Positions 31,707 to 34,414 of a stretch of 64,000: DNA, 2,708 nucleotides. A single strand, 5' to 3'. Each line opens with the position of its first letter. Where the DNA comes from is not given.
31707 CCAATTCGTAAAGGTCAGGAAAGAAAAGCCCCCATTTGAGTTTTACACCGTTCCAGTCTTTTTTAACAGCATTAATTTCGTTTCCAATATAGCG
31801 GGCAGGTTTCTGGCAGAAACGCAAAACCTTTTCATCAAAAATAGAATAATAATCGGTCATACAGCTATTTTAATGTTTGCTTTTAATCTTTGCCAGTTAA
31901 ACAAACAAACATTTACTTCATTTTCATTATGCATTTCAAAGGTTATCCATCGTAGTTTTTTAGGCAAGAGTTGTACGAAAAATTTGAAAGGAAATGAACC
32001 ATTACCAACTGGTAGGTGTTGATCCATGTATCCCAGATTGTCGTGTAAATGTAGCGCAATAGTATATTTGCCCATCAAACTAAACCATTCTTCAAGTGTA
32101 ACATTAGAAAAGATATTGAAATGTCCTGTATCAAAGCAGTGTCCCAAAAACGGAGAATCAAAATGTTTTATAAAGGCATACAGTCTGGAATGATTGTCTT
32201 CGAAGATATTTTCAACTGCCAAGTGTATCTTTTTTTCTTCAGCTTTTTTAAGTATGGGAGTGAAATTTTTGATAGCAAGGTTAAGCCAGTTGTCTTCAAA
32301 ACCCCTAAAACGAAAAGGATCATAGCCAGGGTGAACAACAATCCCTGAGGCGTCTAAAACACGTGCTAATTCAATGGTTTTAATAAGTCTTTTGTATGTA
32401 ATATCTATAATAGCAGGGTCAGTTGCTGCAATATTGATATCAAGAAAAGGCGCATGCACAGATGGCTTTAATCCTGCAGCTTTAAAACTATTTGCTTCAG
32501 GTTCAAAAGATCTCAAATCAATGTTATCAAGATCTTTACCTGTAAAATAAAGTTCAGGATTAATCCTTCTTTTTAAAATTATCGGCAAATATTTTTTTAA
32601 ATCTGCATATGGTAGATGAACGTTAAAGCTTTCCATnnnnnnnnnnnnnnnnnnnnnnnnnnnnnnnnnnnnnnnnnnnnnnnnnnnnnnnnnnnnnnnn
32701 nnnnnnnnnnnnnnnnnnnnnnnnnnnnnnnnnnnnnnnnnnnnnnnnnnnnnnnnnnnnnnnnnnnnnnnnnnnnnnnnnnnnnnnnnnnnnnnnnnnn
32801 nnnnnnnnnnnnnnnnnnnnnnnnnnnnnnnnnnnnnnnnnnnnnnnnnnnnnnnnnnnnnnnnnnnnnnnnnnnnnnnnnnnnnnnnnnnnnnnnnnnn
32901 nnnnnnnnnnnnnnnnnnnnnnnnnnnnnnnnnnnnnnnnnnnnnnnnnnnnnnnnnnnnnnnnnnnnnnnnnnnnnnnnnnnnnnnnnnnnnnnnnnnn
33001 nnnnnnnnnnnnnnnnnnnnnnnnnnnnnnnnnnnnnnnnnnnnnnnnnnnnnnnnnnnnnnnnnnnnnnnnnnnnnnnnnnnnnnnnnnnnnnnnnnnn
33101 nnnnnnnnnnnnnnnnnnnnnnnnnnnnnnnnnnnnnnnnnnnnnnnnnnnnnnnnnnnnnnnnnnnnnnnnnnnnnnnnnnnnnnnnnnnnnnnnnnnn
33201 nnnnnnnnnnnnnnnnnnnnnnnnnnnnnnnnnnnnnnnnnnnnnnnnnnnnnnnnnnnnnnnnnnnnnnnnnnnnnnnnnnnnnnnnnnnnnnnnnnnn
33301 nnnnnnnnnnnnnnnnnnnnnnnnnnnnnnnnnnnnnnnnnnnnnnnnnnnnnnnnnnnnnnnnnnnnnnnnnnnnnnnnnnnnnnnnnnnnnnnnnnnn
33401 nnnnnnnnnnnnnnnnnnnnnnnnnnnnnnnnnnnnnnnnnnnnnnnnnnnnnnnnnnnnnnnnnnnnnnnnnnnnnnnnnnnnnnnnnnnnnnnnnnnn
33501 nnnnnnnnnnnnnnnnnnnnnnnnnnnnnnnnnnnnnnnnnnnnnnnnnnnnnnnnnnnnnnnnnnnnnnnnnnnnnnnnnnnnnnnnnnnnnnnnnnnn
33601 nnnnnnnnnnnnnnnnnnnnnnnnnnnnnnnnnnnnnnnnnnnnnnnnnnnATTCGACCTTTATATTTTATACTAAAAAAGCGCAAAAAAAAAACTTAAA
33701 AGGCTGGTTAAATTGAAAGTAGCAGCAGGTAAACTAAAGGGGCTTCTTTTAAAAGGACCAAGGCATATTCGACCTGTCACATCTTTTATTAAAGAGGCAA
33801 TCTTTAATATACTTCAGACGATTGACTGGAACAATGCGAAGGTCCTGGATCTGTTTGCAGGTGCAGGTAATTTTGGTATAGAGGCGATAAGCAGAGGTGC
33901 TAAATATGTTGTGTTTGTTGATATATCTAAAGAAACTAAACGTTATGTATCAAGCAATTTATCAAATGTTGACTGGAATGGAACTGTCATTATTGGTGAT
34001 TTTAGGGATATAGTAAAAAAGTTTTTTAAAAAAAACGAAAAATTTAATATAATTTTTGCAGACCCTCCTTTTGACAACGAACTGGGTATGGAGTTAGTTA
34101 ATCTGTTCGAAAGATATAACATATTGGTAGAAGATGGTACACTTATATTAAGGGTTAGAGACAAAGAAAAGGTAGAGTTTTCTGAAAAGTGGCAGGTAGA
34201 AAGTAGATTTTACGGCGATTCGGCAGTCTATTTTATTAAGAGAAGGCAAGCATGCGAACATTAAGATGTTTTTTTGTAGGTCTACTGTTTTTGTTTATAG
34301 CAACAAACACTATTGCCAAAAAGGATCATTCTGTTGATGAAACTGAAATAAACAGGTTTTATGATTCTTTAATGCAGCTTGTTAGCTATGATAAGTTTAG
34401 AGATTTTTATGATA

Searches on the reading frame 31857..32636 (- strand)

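Call 58: search_protein_families(library=pfam, proteins=[window:31857-32636:-], max_evalue=0.00001)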
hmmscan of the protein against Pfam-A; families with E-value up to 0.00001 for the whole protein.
window:31857-32636:- (259 aa): 1 family
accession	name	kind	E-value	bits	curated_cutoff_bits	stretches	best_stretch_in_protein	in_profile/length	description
PF01261.30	AP_endonuc_2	-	9.7e-30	104.5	31.1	1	48-239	34-233/249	Xylose isomerase-like TIM barrel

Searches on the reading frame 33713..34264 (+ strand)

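Call 28: search_protein_families(library=pfam, proteins=[window:33713-34264:+], max_evalue=0.01)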
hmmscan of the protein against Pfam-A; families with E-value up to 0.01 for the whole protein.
window:33713-34264:+ (183 aa): 12 families
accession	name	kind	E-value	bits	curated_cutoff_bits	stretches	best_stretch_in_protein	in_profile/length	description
PF03602.21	Cons_hypoth95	-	6.6e-37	127.4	24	1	1-175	1-181/182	Conserved hypothetical protein 95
PF05175.20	MTS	-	9.8e-07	29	23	1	34-146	24-138/170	Methyltransferase small domain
PF13847.12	Methyltransf_31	-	1.6e-06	28.3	27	1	41-145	4-108/145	Methyltransferase domain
PF02475.24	TRM5-TYW2_MTfase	-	1.6e-05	25.4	28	1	40-103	36-102/164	TRM5/TYW2 methyltransferase domain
PF13649.12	Methyltransf_25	-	8e-05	23.7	27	1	44-116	1-70/97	Methyltransferase domain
PF09445.16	Methyltransf_15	-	8.1e-05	22.7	22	1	43-120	3-81/165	RNA cap guanine-N2 methyltransferase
PF10672.15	Methyltrans_SAM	-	0.00022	21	27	1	41-130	124-215/286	S-adenosylmethionine-dependent methyltransferase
PF00145.23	DNA_methylase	-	0.00055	19.9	22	1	43-119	2-70/324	C-5 cytosine-specific DNA methylase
PF06325.19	PrmA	-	0.0011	18.9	22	1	32-145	153-257/296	Ribosomal protein L11 methyltransferase (PrmA)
PF16929.11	Asp2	-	0.0063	16.1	28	1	78-153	13-88/504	Accessory Sec system GspB-transporter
PF02086.21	MethyltransfD12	-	0.0077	16.4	22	0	32-74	11-53/253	D12 class N6 adenine-specific DNA methyltransferase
PF01555.25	N6_N4_Mtase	-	0.0083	16.5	26.7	0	40-78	181-218/221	DNA methylase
